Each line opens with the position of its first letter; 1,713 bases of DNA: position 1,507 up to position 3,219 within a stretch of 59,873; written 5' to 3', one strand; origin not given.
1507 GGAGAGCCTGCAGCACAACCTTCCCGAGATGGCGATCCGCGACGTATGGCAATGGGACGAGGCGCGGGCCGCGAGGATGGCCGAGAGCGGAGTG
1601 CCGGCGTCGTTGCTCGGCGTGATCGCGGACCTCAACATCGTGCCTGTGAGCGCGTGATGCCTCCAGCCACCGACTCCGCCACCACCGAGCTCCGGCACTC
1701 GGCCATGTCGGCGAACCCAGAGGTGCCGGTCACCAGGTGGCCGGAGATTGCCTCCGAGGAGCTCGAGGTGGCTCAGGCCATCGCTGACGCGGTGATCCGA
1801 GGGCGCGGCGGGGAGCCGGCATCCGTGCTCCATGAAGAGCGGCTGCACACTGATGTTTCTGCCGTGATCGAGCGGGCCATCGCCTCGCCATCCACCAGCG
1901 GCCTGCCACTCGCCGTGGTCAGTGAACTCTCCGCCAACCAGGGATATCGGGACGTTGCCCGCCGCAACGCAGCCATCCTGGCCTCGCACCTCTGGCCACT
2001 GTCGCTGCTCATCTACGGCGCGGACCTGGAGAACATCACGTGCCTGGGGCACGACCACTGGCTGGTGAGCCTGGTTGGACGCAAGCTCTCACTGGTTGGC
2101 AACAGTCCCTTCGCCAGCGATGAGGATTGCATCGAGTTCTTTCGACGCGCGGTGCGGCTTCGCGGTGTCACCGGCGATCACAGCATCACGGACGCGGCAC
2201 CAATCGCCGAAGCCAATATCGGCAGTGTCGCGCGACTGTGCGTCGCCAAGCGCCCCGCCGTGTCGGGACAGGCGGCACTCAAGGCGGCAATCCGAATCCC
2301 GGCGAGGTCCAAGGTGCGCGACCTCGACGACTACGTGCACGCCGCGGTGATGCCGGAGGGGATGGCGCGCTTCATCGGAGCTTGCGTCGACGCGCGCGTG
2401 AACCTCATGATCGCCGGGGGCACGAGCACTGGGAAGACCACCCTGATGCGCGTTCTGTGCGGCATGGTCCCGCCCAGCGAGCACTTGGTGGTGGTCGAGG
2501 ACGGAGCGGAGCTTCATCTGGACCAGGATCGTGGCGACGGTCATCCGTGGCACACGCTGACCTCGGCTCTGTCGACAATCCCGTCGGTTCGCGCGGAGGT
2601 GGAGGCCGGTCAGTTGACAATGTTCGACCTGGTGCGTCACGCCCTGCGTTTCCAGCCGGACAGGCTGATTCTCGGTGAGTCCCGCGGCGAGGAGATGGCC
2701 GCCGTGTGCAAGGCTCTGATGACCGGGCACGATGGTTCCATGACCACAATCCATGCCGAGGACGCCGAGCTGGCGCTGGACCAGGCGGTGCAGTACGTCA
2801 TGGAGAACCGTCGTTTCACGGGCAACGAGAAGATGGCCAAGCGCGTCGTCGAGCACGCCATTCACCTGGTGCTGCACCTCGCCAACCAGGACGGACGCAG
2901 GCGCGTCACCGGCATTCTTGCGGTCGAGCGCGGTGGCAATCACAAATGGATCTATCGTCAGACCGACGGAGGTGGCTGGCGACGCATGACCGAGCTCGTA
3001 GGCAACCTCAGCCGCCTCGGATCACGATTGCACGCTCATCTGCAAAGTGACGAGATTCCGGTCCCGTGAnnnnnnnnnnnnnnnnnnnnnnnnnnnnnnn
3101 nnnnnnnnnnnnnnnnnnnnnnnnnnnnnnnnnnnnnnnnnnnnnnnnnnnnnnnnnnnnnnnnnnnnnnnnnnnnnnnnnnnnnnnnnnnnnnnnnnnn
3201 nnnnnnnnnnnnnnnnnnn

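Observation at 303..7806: Tad-like operon with no pilin, extended by a second MinD ATPase and three unassigned proteins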

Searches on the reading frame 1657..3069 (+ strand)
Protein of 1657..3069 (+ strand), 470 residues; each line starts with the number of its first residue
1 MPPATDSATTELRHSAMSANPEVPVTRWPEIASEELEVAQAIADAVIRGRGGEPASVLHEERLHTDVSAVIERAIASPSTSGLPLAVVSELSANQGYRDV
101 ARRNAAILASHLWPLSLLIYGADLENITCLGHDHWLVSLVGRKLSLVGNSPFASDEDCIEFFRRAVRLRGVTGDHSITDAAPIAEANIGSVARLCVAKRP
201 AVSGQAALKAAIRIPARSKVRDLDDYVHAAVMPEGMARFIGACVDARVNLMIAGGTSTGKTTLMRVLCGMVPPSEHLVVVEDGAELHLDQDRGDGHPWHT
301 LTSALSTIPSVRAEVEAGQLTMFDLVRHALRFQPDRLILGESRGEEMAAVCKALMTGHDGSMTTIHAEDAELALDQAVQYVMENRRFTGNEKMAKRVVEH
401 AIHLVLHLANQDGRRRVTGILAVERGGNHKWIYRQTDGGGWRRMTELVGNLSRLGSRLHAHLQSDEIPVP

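Call 5: search_protein_families(library=pfam, proteins=[window:1657-3069:+], max_evalue=1)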
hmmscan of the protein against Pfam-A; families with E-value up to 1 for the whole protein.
window:1657-3069:+ (470 aa): 6 families
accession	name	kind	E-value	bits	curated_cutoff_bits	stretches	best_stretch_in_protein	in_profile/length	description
PF00437.27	T2SSE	-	9.3e-27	94.1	24.9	1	193-385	93-263/370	Type II/IV secretion system protein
PF00005.33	ABC_tran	-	0.0017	19.4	25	1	249-311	13-74/137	ABC transporter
PF13521.12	AAA_28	-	0.04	14.6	27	1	251-294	3-43/164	AAA domain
PF09080.15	K-cyclin_vir_C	-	0.047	14.6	25.3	1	61-90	23-52/107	K cyclin, C terminal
PF13191.12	AAA_16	-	0.09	13.7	32.6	1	249-314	26-82/167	AAA ATPase domain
PF12775.13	AAA_7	-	0.33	10.9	25.8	1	239-277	25-63/181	P-loop containing dynein motor region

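Call 6: search_protein_families(library=ncbifam, proteins=[window:1657-3069:+], max_evalue=1)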
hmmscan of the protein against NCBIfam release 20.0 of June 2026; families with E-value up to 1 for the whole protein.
window:1657-3069:+ (470 aa): 32 families (the best 25 are shown)
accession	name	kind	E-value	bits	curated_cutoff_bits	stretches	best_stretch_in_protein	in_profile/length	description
TIGR03819.1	heli_sec_ATPase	hypoth_equivalog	1.3e-40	139.6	373.15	1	162-420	97-338/340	TadA family conjugal transfer-associated ATPase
TIGR02782.1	TrbB_P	equivalog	5.6e-37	127.7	304.55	1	178-425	70-295/303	P-type conjugative transfer ATPase TrbB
TIGR02788.1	VirB11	equivalog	6e-37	127.3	249.95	1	216-420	113-306/308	P-type DNA transfer ATPase VirB11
NF010469.0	PRK13894.1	subfamily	5.2e-28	98.3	508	2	319-432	206-316/320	conjugal transfer ATPase TrbB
NF010475.0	PRK13900.1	equivalog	2e-27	96.1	389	1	221-421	134-323/333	type IV secretion system ATPase VirB11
NF010407.0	PRK13833.1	subfamily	3e-27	95.9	499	1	211-431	109-308/323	conjugal transfer protein TrbB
NF058587.1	archaellum_moto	equivalog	4.6e-21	75.2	550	1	119-371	154-387/527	archaellum flagellar ATPase motor FlaI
NF010425.0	PRK13851.1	equivalog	1.3e-17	63.7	461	1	234-375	149-278/344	type IV secretion system protein VirB11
NF053672.1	bindosome_BasE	exception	4.2e-14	52.2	1000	1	163-368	188-379/512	bindosome assembly system ATPase subunit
NF041000.1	ATPase_ComGA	equivalog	8.5e-10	38.1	300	2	319-379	184-244/267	competence type IV pilus ATPase ComGA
TIGR01420.1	pilT_fam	subfamily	2.4e-06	27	319.1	1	251-421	126-283/343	PilT/PilU family type 4a pilus ATPase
TIGR02524.1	dot_icm_DotB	equivalog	0.00035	19.9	463.3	1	312-377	191-256/358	Dot/Icm type IV secretion system ATPase DotB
TIGR02533.1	type_II_gspE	equivalog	0.00039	19.2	630.25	1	319-381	298-360/486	type II secretion system ATPase GspE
NF000171.1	ABCF_producer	exception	0.00065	18.3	800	1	244-350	372-478/541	TlrC/CarA/OleB/SrmB family ABC-F type ribosomal protection protein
TIGR01189.1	ccmA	equivalog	0.0023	17.6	131.6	1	249-286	28-65/198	heme ABC exporter ATP-binding protein CcmA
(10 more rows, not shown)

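Call 13: find_homologous_proteins(query=window:1657-3069:+, max_evalue=1e-20)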
Query window:1657-3069:+ (470 aa): 503 proteins with E <= 1e-20 among 8000 candidates; the best 120 are listed.
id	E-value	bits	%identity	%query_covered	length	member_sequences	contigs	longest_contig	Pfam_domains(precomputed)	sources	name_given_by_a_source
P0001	0.0e+0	1042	100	100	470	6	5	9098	PF00437.27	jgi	jgi:Flp pilus assembly CpaF family ATPase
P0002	5.4e-291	983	93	100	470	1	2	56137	PF00437.27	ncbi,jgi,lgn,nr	ncbi:MAG TPA: CpaF/VirB11 family protein [Candidatus Dormibacteraeota bacterium]|jgi:Flp pilus assem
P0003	2.6e-287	971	93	100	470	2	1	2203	PF00437.27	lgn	-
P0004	3.2e-279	944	90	100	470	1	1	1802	PF00437.27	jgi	jgi:Flp pilus assembly CpaF family ATPase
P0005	3.7e-275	931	88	100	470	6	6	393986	PF00437.27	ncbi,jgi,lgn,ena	jgi:Flp pilus assembly CpaF family ATPase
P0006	1.5e-272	922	87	100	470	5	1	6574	PF00437.27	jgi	jgi:Flp pilus assembly CpaF family ATPase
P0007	2.0e-271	919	91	95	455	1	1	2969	PF00437.27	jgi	jgi:Flp pilus assembly CpaF family ATPase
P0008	2.5e-271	918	87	100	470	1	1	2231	PF00437.27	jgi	jgi:Flp pilus assembly CpaF family ATPase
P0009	2.9e-271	918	87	100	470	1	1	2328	PF00437.27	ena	-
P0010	6.9e-271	917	87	100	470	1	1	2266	PF00437.27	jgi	-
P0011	9.9e-271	916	87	100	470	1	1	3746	PF00437.27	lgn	-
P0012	7.9e-270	913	89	97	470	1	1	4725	PF00437.27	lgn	-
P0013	2.8e-268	908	87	100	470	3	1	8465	PF00437.27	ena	-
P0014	6.1e-268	907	86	100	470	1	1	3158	PF00437.27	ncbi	-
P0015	3.0e-266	902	89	96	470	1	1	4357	PF00437.27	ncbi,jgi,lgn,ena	-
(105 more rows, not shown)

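Call 15: find_related_loci(query=A1, collection=genome_contigs, flank=10000)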
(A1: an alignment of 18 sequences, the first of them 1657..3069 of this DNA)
Query A1 (470 aa) in genome_contigs; peptide patterns used: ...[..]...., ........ (x = any residue, [..] = any of these).
384 stretches matched a pattern; 84 encode a relative of the query (tblastn E <= 1e-3); the best 80 are kept; 79 distinct loci.
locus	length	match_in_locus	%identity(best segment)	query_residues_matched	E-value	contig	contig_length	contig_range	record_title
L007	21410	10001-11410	93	1-470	0e+0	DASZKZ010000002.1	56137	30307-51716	MAG TPA_asm: Candidatus Dormiibacterota bacterium isolate SMAG_U5851 k141_945, whole genome shotgun sequence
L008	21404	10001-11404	88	1-468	0e+0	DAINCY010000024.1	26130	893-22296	MAG TPA_asm: Candidatus Dormiibacterota bacterium isolate CTOTU41359 NODE_1074_length_26130_cov_7.017105, whole genome s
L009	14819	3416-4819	88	1-468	0e+0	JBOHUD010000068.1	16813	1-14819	MAG: Candidatus Dormibacteria bacterium isolate TC-B3_metabat2.bin.14 k127_296410, whole genome shotgun sequence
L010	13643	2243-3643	87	1-468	0e+0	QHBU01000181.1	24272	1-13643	MAG: Candidatus Aeolococcus gillhamiae isolate RRmetagenome_bin12 antarctic_groopm_ref2_bin_242_contig_4493, whole genom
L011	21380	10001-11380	86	7-468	0e+0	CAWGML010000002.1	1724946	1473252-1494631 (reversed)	MAG: Candidatus Dormibacteraeota bacterium isolate MFD01213.bin.2.104 genome assembly, contig: contig_2604, whole genome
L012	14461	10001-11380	85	8-467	0e+0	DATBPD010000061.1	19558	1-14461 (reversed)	MAG TPA_asm: Candidatus Dormiibacterota bacterium isolate SMAG_U4068 k141_722054, whole genome shotgun sequence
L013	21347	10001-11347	86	22-470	0e+0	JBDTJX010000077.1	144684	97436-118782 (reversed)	MAG: Candidatus Dormibacter sp. isolate cluster2_bin.63 k127_1472486, whole genome shotgun sequence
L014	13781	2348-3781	81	2-470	0e+0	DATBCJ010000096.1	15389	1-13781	MAG TPA_asm: Candidatus Dormiibacterota bacterium isolate SMAG_U5782 k141_266754, whole genome shotgun sequence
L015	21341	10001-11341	85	22-468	0e+0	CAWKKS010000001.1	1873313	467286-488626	MAG: Candidatus Dormibacteraeota bacterium isolate MFD04580.bin.2.87 genome assembly, contig: contig_12725, whole genome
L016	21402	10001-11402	90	4-470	0e+0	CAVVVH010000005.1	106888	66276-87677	MAG: Candidatus Dormibacteraeota bacterium isolate MFD04580.bin.2.77 genome assembly, contig: contig_19569, whole genome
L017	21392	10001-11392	75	7-470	0e+0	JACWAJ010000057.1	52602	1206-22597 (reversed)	MAG: bacterium isolate B_DOR_08 k141_367338, whole genome shotgun sequence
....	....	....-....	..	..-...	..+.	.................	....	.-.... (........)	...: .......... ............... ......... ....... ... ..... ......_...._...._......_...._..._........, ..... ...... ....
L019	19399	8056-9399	75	23-470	0e+0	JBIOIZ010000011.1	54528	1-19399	MAG: Candidatus Dormibacteria bacterium isolate GcC5-3 k141_156917_length_54528_cov_73.2551, whole genome shotgun sequen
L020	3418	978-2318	74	23-469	0e+0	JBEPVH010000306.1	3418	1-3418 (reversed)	MAG: bacterium isolate 22E.semibin_refined.006_sub NODE_34923_length_3418_cov_4.278026:0-3418, whole genome shotgun sequ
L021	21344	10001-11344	76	23-470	0e+0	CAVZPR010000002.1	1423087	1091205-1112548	MAG: Candidatus Dormibacteraeota bacterium isolate MFD09603.bin.2.40 genome assembly, contig: contig_18431, whole genome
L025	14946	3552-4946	73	5-468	0e+0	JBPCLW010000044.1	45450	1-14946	MAG: Candidatus Dormibacteria bacterium isolate TH_ant_mag_88 S1Ck127_998500_flag_0_multi_30.9868_len_45450, whole genom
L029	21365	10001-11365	73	16-470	0e+0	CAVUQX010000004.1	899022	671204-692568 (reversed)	MAG: Candidatus Dormibacteraeota bacterium isolate MFD00731.bin.2.74 genome assembly, contig: contig_52533, whole genome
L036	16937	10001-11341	73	23-470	0e+0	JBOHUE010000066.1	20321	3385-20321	MAG: Candidatus Dormibacteria bacterium isolate TC-B2_metabat2.bin.3 k127_205882, whole genome shotgun sequence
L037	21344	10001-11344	74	23-470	0e+0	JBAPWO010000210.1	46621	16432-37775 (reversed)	MAG: Candidatus Dormiibacterota bacterium isolate MFD00682_ilm_asm_bin16 k127_45637, whole genome shotgun sequence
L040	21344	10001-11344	73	23-470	0e+0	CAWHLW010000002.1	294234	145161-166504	MAG: Candidatus Dormibacteraeota bacterium isolate MFD00731.bin.2.132 genome assembly, contig: contig_20814, whole genom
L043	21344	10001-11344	72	23-470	0e+0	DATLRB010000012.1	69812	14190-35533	MAG TPA_asm: Candidatus Saccharimonadales bacterium isolate SMAG_U13893 k141_1017371, whole genome shotgun sequence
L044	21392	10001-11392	71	15-470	0e+0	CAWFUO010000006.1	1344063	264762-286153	MAG: Candidatus Dormibacteraeota bacterium isolate MFD09286.bin.2.130 genome assembly, contig: contig_26727, whole genom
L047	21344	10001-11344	73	23-470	0e+0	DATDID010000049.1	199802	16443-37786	MAG TPA_asm: Candidatus Dormiibacterota bacterium isolate SMAG_U295 k141_323241, whole genome shotgun sequence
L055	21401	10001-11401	70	2-468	0e+0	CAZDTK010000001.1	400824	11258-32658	MAG TPA_asm: uncultured Actinomycetes bacterium isolate binchicken_co3_340 genome assembly, contig: NODE_10_length_40082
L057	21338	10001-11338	72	23-468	0e+0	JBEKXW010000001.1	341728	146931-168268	MAG: Candidatus Dormibacteria bacterium isolate SPRUCE 660 SPRUCE_660_1, whole genome shotgun sequence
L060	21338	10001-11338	72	23-468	0e+0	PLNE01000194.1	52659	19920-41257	MAG: Candidatus Dormiibacterota bacterium isolate fen_879 73.20120800_E2D.47_contig_3328, whole genome shotgun sequence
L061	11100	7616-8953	72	23-468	0e+0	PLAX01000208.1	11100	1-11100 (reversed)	MAG: Candidatus Dormiibacterota bacterium isolate bog_852 73.20111000_S2D.15_contig_1253, whole genome shotgun sequence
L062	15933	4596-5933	72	23-468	0e+0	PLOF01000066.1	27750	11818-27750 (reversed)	MAG: Candidatus Dormiibacterota bacterium isolate fen_878 73.20120800_E1D.24_contig_542, whole genome shotgun sequence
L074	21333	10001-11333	67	25-468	0e+0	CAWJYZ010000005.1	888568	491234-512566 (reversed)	MAG: uncultured bacterium isolate MFD05502.bin.2.16 genome assembly, contig: contig_18577, whole genome shotgun sequence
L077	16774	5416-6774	43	28-468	1e-111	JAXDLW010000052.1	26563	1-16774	MAG: Chloroflexota bacterium isolate BP_627 scaffold_3458909, whole genome shotgun sequence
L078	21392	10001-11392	42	17-468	6e-111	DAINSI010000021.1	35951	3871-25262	MAG TPA_asm: Candidatus Dormiibacterota bacterium isolate CTOTU41361 NODE_538_length_35951_cov_5.237464, whole genome sh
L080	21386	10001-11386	42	19-468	6e-109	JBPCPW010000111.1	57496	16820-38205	MAG: Candidatus Dormibacteria bacterium isolate TH_ant_mag_192 S1Ck127_6910809_flag_0_multi_18.9969_len_57496, whole gen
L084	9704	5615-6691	38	106-462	3e-66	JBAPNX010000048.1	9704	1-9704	MAG: Candidatus Dormiibacterota bacterium isolate MFD01221_ilm_asm_bin25 k127_250139, whole genome shotgun sequence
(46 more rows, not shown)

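Call 28: search_solved_structures(query=window:1657-3069:+, max_evalue=0.00001)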
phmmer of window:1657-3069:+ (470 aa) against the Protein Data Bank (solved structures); distinct sequences matched with E-value up to 0.00001: 9.
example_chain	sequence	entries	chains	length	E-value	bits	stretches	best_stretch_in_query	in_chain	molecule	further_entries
8rkd_E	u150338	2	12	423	5.4e-30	108.1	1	114-423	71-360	Pilus assembly ATPase CpaF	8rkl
8rjf_A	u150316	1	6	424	5.4e-30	108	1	114-423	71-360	Pilus assembly ATPase CpaF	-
9e24_A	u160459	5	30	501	8.8e-30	107.4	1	114-423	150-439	CpaF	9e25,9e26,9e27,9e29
2gza_A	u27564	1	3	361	9.6e-19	71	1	239-410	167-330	Type IV secretion system protein VirB11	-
2oap_1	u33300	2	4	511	5.8e-17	65.1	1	122-371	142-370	Type II secretion system protein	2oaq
6bge_A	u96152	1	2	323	1.3e-14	57.3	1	181-379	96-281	VirB11-like protein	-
1g6o_A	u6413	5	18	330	1.4e-14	57.2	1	181-379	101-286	CAG-ALPHA | virB11 homolog | Cag-alfa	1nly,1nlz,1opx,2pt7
4ii7_A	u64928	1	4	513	1e-12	51.1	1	229-383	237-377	FlaI ATPase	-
4ihq_A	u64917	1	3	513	6.8e-12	48.4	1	229-383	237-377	FlaI ATPase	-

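Call 48: search_dna_similar(query=window:1657-3069:+, collection=plasmids, mode=protein, max_rows=25, max_evalue=1e-20)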
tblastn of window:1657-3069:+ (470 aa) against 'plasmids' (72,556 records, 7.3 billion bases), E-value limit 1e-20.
Records with a match: 595; places in all: 620; records where one place covers at least 80% of the query: 65.
Best place of each record, by identity: <60% 595.
By first word of the organism name: Ralstonia 133; Rhizobium 129; Sinorhizobium 71; Pseudosulfitobacter 65; Phaeobacter 35; Sphingobium 17; Sulfitobacter 14; Azospirillum 13; Burkholderia 11; Streptomyces 9; and 59 more.
By predicted mobility (MOB-suite, as given by PLSDB): non-mobilizable 259; conjugative 172; mobilizable 164.
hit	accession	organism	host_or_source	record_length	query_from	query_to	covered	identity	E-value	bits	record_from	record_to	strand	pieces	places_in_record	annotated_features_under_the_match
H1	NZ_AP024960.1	Paraburkholderia terrae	-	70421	26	420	84%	30.7%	9e-27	121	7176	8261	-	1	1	CpaF family protein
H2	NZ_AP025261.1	Paraburkholderia terrae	-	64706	26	420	84%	30.2%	3e-25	117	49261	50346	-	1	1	CpaF family protein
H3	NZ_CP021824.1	Sinorhizobium meliloti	Medicago truncatula,Single Cell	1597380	21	423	86%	28.8%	1e-25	117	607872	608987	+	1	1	none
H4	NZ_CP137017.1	Sinorhizobium fredii GR64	Phaseolus vulgaris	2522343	5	423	89%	27.7%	9e-25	115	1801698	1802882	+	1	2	record has no annotation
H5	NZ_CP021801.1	Sinorhizobium meliloti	Medicago sativa,Single Cell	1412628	21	423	86%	28.4%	6e-26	119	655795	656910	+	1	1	none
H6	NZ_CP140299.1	Sinorhizobium kummerowiae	Kummerowia stipulacea,Pure culture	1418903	21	423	86%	28.4%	7e-26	119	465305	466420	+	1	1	none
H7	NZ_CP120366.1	Sinorhizobium kummerowiae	Kummerowia stipulacea,Pure culture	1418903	21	423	86%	28.4%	7e-26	119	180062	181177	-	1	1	none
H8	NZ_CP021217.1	Sinorhizobium meliloti RU11/001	-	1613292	21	423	86%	28.4%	7e-26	119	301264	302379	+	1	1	none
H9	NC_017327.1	Sinorhizobium meliloti SM11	-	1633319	21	423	86%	28.4%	7e-26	119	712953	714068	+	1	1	none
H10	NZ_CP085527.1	Sinorhizobium meliloti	Medicago,cell culture,lupulina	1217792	21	423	86%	28.4%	7e-26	119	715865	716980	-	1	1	none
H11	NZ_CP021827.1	Sinorhizobium meliloti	Medicago truncatula,Single Cell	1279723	21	423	86%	28.4%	7e-26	119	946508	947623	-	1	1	record has no annotation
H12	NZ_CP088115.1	Sinorhizobium meliloti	cell culture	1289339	21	423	86%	28.4%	7e-26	119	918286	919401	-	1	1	none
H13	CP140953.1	Sinorhizobium meliloti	Medicago lupulina,whole organism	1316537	21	423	86%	28.4%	7e-26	119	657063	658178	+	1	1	CpaF family protein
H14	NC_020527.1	Sinorhizobium meliloti 2011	-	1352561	21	423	86%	28.4%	7e-26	119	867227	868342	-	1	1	none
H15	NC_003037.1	Sinorhizobium meliloti 1021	-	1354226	21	423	86%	28.4%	7e-26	119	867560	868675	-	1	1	none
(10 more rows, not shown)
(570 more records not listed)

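Call 49: get_annotated_region(hit=H1, flank=7000)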
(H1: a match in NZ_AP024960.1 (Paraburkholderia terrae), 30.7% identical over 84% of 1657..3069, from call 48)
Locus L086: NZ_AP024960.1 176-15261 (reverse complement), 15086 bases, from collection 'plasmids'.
description: Paraburkholderia terrae strain KU-64 plasmid pPT70, complete sequence
organism: Paraburkholderia terrae (NCBI taxid 311230)
taxonomy: Bacteria; Pseudomonadota; Betaproteobacteria; Burkholderiales; Burkholderiaceae; Paraburkholderia; Paraburkholderia terrae
host: -; source: -; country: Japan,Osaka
typing (MOB-suite, as given by PLSDB): non-mobilizable
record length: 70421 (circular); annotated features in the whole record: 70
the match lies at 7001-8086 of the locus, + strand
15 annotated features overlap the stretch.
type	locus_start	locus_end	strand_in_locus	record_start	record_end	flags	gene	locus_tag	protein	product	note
CDS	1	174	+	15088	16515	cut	-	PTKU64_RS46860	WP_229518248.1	ATP-binding protein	-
CDS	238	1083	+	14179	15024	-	cpaB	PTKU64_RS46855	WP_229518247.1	Flp pilus assembly protein CpaB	-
CDS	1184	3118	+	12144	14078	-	-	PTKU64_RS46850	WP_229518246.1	type II and III secretion system protein family protein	-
CDS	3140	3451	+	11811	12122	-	-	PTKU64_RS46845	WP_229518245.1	hypothetical protein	-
CDS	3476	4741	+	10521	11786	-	-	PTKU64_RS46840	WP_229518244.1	pilus assembly protein TadG-related protein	-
CDS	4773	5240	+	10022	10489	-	-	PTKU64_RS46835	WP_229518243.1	TadE/TadG family type IV pilus assembly protein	-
CDS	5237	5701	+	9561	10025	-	-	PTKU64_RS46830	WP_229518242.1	TadE/TadG family type IV pilus assembly protein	-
CDS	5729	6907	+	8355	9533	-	-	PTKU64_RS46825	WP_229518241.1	AAA family ATPase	-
CDS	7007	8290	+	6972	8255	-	-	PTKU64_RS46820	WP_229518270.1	CpaF family protein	-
CDS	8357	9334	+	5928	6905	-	-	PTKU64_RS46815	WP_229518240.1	type II secretion system F family protein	-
CDS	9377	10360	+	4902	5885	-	-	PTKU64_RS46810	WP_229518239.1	type II secretion system F family protein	-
CDS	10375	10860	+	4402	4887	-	-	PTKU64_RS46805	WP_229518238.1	MarR family transcriptional regulator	GO:0006355 - regulation of DNA-templated transcription [Evidence IEA]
CDS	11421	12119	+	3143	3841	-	-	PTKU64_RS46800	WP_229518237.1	isoprenylcysteine carboxylmethyltransferase family protein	GO:0006481 - C-terminal protein methylation [Evidence IEA]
CDS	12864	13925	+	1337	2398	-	-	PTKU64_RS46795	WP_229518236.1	acyltransferase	-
CDS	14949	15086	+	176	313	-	-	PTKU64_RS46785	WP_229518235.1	hypothetical protein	-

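Call 50: get_annotated_region(hit=H13, flank=7000)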
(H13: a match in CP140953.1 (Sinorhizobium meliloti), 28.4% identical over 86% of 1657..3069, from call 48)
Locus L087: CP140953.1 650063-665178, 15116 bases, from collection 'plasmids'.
description: Sinorhizobium meliloti strain ml47 plasmid pSymA, complete sequence
organism: Sinorhizobium meliloti (NCBI taxid 382)
taxonomy: Bacteria; Pseudomonadota; Alphaproteobacteria; Hyphomicrobiales; Rhizobiaceae; Sinorhizobium; Sinorhizobium meliloti
host: -; source: Medicago lupulina,whole organism; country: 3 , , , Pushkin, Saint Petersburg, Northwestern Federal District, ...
typing (MOB-suite, as given by PLSDB): conjugative; relaxase MOBQ; mating-pair formation MPF_T
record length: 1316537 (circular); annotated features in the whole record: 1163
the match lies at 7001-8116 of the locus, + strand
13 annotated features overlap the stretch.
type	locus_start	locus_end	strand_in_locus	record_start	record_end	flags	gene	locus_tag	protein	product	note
CDS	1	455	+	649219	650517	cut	-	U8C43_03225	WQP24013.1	mechanosensitive ion channel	-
CDS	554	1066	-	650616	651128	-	-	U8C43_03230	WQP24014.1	pilus assembly protein N-terminal domain-containing protein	-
CDS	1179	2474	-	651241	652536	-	-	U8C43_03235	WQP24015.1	pilus assembly protein TadG-related protein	-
CDS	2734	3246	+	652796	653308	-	-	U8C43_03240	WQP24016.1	prepilin peptidase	-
CDS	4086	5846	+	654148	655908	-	-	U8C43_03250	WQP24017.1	AAA family ATPase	-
CDS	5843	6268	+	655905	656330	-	-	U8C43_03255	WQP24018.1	TadE/TadG family type IV pilus assembly protein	-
CDS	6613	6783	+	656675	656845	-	-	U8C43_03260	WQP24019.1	Flp family type IVb pilin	-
CDS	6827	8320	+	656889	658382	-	-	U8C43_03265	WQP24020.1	CpaF family protein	-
CDS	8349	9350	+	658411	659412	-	-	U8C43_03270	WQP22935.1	type II secretion system F family protein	-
CDS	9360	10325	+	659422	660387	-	-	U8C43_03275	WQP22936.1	type II secretion system F family protein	-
CDS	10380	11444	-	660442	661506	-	-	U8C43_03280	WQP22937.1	chemotaxis protein CheB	-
CDS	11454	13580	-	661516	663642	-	-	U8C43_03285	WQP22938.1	response regulator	-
CDS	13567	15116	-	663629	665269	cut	-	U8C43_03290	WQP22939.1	methyl-accepting chemotaxis protein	-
